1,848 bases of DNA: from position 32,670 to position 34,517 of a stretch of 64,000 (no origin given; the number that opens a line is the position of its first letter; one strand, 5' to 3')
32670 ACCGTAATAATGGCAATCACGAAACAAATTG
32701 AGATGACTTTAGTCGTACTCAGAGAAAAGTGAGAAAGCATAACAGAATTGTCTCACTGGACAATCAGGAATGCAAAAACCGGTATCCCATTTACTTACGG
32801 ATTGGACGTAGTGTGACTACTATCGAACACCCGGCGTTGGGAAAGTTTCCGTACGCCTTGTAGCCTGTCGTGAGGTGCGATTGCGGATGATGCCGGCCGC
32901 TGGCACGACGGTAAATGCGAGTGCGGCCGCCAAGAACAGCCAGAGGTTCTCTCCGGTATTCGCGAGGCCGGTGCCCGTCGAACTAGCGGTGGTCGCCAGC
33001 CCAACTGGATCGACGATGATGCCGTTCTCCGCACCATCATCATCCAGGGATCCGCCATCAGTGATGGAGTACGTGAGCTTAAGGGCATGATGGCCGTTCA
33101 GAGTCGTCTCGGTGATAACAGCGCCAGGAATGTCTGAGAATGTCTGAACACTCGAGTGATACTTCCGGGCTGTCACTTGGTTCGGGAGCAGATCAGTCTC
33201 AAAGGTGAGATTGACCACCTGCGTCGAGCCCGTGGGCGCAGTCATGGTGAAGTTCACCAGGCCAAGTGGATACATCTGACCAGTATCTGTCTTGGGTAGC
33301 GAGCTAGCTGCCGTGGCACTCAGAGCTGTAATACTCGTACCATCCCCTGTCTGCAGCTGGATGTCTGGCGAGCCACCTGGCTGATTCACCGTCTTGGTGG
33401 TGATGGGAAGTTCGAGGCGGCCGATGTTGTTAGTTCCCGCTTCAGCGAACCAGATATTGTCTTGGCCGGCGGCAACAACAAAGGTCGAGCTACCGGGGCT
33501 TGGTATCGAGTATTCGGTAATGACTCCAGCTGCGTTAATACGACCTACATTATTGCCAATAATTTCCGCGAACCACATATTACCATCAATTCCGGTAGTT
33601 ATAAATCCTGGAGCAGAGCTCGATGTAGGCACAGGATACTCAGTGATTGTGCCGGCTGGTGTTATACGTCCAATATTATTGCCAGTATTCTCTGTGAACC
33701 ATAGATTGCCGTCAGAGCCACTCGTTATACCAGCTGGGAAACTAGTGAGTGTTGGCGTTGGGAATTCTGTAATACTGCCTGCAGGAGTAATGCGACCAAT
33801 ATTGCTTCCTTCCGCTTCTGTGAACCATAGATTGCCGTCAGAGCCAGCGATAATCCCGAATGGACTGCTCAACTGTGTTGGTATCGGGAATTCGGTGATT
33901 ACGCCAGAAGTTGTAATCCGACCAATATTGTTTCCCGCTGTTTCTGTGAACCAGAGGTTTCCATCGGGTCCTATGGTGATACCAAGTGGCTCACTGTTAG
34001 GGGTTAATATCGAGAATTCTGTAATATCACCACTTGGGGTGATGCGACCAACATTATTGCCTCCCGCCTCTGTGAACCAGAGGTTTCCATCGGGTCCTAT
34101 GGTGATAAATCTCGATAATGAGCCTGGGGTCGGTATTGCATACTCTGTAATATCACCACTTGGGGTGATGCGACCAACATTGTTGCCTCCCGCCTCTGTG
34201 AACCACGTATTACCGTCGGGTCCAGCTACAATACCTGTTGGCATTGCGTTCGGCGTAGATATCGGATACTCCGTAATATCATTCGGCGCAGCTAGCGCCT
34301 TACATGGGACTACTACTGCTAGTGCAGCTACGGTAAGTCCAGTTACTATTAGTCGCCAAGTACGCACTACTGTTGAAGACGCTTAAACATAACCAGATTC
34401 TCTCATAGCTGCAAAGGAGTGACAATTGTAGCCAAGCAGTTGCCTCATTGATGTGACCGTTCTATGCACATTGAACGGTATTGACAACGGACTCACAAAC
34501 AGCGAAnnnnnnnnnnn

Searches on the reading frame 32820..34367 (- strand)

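Call 43: search_protein_families(library=pfam, proteins=[window:32820-34367:-], max_evalue=0.0001)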
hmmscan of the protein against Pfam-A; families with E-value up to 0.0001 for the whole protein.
window:32820-34367:- (515 aa): 3 families
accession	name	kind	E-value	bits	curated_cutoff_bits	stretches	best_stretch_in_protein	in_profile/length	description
PF24684.1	Vgb_lyase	-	3.2e-107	358.1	50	2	160-321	90-252/290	Virginiamycin B lyase family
PF08450.18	SGL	-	6.3e-13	49.3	26.3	0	41-99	184-243/246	SMP-30/Gluconolactonase/LRE-like region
PF07494.17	Reg_prop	-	2.9e-07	30.3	20.4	0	171-182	9-20/24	Two component regulator propeller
